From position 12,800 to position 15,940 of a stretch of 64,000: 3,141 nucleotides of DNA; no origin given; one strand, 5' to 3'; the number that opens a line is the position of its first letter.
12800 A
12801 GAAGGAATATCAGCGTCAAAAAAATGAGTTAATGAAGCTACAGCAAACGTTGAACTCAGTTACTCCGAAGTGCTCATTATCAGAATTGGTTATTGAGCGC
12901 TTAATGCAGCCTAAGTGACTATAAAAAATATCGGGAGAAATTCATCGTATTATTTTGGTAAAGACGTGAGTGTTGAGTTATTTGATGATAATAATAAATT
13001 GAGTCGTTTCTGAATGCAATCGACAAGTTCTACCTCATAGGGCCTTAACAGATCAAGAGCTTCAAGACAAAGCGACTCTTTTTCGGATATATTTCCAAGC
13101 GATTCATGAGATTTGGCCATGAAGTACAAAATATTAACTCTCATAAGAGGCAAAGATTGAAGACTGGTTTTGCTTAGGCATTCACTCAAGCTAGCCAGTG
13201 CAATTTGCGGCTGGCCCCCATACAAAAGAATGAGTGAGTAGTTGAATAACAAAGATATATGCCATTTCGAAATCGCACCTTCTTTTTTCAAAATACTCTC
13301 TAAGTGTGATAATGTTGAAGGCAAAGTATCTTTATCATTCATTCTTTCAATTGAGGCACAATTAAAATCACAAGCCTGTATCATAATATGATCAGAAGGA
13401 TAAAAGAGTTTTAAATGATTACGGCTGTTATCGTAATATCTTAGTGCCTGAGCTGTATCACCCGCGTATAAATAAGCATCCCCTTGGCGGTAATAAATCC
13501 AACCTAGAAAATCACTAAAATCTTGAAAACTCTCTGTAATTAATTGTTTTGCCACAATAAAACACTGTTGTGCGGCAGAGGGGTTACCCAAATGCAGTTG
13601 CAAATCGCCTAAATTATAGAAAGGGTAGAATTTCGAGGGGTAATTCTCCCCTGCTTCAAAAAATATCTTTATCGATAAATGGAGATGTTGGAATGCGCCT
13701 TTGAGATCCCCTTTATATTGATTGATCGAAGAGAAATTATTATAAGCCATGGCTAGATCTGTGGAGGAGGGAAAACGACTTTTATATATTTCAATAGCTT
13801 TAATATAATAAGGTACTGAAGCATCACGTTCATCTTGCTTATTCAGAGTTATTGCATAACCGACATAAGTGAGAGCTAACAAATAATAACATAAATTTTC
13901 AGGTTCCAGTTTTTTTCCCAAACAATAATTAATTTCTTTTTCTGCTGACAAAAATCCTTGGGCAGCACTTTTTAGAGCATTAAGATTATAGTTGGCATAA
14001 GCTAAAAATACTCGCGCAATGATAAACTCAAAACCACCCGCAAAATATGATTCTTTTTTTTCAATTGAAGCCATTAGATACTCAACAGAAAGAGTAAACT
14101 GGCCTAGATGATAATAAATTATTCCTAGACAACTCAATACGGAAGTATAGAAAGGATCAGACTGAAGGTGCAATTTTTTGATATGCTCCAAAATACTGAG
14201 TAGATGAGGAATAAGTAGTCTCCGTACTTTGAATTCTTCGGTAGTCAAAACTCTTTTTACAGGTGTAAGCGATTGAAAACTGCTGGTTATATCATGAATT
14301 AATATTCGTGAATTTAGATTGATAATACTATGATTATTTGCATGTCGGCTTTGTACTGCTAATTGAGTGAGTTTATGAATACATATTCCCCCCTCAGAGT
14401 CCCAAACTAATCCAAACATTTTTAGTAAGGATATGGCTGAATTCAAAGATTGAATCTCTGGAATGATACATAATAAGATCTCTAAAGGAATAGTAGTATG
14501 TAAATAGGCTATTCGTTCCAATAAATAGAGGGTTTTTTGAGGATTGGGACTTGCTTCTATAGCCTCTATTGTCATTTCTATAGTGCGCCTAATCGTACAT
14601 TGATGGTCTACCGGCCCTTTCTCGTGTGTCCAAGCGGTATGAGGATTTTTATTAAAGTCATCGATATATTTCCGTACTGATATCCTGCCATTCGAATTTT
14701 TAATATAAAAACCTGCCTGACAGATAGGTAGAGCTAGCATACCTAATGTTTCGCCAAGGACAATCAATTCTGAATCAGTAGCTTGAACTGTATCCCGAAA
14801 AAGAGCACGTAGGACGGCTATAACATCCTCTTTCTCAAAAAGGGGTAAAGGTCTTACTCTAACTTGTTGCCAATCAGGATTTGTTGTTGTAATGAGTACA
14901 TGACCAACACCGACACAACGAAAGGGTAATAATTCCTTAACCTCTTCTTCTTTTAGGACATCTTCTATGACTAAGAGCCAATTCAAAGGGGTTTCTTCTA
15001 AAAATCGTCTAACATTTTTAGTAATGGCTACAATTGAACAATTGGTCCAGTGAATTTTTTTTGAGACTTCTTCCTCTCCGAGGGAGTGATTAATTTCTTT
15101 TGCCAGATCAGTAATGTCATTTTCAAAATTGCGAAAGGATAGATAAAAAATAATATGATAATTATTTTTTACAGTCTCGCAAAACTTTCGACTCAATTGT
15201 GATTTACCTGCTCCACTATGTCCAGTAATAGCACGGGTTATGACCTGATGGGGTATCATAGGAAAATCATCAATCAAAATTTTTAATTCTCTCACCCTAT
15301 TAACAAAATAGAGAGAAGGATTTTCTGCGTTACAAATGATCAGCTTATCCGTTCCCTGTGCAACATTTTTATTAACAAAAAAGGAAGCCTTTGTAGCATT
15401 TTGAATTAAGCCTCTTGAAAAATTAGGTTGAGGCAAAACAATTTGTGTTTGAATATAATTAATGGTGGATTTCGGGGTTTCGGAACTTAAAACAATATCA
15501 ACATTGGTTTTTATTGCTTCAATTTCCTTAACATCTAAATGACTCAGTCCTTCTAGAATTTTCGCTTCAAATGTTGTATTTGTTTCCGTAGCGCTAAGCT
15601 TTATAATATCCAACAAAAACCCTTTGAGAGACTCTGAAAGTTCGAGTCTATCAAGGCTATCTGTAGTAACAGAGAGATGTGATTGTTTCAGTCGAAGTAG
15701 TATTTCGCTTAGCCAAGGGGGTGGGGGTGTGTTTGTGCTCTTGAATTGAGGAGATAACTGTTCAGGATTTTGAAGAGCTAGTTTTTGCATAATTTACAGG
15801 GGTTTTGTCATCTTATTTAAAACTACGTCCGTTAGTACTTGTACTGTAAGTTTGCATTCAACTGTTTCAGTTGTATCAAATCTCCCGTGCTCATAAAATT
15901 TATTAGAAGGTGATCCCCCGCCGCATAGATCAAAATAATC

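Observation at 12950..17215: Peptide + radical-SAM/SPASM + NB-ARC-like STAND/TPR operon between lpxA and lpxB (Fxs/triceptide-like RiPP system or STAND defence module)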

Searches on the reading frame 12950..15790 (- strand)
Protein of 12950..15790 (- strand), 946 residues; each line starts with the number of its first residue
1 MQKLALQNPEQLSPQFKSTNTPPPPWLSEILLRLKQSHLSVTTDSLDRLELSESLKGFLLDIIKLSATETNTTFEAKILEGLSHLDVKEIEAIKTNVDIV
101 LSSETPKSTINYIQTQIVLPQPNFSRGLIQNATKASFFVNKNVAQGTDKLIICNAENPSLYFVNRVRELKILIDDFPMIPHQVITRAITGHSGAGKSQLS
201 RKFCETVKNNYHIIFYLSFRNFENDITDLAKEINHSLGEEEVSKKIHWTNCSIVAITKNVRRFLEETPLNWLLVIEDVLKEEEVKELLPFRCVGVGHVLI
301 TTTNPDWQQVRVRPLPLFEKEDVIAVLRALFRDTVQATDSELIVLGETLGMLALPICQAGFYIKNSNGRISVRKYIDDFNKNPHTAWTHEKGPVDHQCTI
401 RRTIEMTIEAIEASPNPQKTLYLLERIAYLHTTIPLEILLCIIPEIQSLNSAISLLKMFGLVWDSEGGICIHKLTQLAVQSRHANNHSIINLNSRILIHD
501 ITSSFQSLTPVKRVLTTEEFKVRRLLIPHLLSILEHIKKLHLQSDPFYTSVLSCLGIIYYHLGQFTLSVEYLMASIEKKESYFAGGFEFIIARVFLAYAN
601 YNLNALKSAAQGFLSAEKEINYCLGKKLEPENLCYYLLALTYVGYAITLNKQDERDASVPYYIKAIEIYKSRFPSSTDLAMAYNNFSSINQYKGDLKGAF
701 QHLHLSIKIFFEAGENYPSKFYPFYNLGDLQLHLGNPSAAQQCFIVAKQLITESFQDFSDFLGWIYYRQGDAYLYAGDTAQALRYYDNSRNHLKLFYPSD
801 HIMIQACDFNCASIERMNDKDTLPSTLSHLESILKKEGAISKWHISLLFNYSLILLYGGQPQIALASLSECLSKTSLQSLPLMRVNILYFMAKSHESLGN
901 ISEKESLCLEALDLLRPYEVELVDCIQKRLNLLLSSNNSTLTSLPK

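Call 3: search_protein_families(library=pfam, proteins=[window:12950-15790:-], max_evalue=0.01)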
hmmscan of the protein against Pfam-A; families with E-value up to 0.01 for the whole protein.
window:12950-15790:- (946 aa): 11 families
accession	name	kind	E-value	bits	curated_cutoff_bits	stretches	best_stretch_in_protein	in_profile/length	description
PF13424.12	TPR_12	-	1.9e-18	66.9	30.1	2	725-787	7-69/77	Tetratricopeptide repeat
PF07719.23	TPR_2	-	2.8e-09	36.8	27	0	765-788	3-26/34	Tetratricopeptide repeat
PF13374.12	TPR_10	-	2e-08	34.4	27.5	0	646-670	9-33/42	Tetratricopeptide repeat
PF00515.34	TPR_1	-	9.4e-08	32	27.8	0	765-787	3-25/34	Tetratricopeptide repeat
PF13181.12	TPR_8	-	1.5e-05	25.2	25.7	0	765-787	3-25/34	Tetratricopeptide repeat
PF00931.28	NB-ARC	-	1.9e-05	24.5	23.5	1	187-302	22-135/248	NB-ARC domain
PF01637.24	ATPase_2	-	0.00011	22.5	33.2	1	162-278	1-119/225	ATPase domain predominantly from Archaea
PF13401.12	AAA_22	-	0.00018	22.2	27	1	187-277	9-92/130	AAA domain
PF13432.12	TPR_16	-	0.0029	18.4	32.7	0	767-788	1-22/65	Tetratricopeptide repeat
PF13174.12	TPR_6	-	0.0051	17.8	26.3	0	766-787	3-24/33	Tetratricopeptide repeat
PF13428.12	TPR_14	-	0.0075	17.3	23.5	0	765-788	3-26/44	Tetratricopeptide repeat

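Call 4: search_protein_families(library=ncbifam, proteins=[window:12950-15790:-], max_evalue=0.01)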
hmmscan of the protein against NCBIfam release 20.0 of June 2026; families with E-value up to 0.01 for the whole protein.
window:12950-15790:- (946 aa): 2 families
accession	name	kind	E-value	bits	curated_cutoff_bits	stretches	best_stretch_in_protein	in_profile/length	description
NF040586.1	FxSxx_TPR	equivalog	4.8e-26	91.5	300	1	162-440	8-269/830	FxSxx-COOH system tetratricopeptide repeat protein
NF053520.1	HK_Porph_FimS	equivalog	6.6e-05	21.4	600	1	636-712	121-196/618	sensor histidine kinase FimS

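Call 5: search_protein_families(library=padloc, proteins=[window:12950-15790:-], max_evalue=0.01)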
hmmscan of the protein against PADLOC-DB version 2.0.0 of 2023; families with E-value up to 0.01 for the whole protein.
window:12950-15790:- (946 aa): 0 families

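Call 7: find_homologous_proteins(query=window:12950-15790:-, max_evalue=0.00001)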
Query window:12950-15790:- (946 aa): 2 proteins with E <= 0.00001 among 8000 candidates.
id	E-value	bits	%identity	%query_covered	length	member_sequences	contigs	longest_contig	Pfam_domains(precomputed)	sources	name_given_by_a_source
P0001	0.0e+0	2139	100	100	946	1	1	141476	PF00515.35,PF13424.13,PF13181.13,PF07719.24,PF00931.29,PF13374.13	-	-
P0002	6.6e-7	46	23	59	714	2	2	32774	PF13371.13,PF17874.8,PF25000.1,PF00515.35,PF13424.13,PF24885.2,PF13432.13,PF13181.13,PF07719.24,PF13374.13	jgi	-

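Call 10: find_encoding_contigs(protein=window:12950-15790:-, flank=3000, max_places=3)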
Protein window:12950-15790:- (946 aa): no gene with exactly this product is on record in the collection.

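Call 48: list_cluster_members(proteins=[window:12950-15790:-, window:15794-16951:-, window:16967-17215:-, window:17468-17902:+, window:17955-18803:-, window:5711-9190:-, window:20840-23194:-, window:11767-12918:+])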
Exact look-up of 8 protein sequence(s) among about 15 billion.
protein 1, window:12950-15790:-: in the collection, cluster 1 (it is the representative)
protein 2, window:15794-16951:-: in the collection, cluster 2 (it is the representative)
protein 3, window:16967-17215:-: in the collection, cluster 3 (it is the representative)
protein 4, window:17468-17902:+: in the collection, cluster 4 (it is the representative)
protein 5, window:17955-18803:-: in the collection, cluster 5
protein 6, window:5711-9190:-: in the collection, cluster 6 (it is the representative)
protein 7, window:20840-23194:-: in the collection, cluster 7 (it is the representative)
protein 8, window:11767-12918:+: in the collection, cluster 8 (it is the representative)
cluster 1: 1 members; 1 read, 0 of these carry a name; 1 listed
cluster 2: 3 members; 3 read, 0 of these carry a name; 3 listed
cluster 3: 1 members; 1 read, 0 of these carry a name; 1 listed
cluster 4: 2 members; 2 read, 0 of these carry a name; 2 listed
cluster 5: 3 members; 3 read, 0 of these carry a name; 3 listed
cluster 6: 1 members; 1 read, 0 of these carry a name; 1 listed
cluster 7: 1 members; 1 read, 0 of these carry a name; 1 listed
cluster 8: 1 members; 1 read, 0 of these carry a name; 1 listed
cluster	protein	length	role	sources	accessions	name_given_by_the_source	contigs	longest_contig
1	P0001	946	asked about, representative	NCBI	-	-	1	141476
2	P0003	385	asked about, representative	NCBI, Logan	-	-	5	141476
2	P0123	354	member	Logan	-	-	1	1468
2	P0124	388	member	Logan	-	-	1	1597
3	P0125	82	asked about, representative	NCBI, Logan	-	-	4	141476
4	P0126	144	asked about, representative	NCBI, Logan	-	-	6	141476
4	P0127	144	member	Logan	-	-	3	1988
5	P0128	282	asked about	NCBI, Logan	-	-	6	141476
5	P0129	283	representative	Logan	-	-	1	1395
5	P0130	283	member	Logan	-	-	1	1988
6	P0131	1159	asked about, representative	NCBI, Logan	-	-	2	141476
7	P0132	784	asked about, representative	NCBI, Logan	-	-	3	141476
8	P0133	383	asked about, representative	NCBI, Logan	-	-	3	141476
